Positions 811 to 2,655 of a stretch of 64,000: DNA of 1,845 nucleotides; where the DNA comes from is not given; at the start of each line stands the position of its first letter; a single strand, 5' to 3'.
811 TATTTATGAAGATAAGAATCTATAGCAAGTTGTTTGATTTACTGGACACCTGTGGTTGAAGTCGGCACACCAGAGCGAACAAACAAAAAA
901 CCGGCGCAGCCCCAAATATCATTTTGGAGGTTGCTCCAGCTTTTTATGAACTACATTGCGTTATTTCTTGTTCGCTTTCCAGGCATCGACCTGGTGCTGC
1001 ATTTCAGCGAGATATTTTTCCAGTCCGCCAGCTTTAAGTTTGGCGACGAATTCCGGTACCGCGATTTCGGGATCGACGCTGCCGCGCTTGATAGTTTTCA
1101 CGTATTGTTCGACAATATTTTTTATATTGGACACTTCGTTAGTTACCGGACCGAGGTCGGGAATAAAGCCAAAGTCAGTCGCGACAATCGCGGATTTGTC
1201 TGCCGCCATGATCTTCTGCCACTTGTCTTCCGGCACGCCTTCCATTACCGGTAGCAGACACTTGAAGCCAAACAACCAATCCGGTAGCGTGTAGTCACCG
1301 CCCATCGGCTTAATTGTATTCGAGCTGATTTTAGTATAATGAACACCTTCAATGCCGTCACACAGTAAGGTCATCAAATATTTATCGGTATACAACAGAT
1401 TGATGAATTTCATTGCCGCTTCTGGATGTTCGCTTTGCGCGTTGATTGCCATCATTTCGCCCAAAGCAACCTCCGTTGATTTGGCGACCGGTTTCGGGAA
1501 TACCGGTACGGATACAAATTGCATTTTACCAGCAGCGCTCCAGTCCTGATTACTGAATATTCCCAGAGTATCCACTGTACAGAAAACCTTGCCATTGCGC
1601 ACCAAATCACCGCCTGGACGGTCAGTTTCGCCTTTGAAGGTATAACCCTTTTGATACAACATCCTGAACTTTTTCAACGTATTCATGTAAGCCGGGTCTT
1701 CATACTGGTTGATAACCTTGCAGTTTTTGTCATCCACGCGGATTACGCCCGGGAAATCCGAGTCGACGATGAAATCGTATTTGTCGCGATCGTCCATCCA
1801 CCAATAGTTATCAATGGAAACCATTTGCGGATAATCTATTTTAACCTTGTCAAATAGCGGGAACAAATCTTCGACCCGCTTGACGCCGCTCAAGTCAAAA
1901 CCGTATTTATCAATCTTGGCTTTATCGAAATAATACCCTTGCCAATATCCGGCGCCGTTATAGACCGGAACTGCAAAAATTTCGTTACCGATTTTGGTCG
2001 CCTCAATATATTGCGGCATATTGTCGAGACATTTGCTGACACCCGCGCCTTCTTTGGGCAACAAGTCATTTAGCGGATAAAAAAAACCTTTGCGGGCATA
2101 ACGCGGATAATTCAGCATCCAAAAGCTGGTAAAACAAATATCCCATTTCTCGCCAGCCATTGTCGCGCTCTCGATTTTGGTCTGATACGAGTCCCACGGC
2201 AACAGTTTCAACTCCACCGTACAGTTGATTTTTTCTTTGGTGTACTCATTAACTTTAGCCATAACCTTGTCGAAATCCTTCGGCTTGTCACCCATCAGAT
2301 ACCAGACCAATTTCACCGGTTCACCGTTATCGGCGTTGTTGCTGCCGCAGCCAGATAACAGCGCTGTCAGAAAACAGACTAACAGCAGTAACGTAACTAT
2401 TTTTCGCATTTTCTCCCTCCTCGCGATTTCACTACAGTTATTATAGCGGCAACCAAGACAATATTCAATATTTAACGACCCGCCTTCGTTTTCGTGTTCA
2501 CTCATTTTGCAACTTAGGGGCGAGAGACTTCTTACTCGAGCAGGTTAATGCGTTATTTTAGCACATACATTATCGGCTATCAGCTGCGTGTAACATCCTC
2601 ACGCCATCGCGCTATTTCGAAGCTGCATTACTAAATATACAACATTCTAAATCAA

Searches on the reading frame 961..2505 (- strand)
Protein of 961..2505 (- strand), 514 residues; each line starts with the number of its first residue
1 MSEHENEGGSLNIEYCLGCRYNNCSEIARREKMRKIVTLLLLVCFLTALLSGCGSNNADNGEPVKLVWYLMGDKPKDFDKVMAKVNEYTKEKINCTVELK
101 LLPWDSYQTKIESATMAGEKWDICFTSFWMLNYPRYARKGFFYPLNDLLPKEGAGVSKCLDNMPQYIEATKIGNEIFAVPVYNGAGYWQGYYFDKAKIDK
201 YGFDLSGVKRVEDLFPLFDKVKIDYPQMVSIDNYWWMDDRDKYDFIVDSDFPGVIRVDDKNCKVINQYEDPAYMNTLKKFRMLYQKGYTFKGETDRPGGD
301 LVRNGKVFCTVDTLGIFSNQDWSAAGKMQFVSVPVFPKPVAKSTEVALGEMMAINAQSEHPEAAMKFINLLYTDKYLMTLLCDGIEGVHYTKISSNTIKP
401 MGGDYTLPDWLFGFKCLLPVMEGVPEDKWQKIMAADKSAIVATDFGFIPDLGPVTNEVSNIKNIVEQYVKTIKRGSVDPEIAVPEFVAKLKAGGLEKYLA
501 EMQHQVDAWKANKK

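Call 57: find_encoding_contigs(protein=window:961-2505:-, flank=10000, max_places=4)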
Protein window:961-2505:- (514 aa): no gene with exactly this product is on record in the collection.
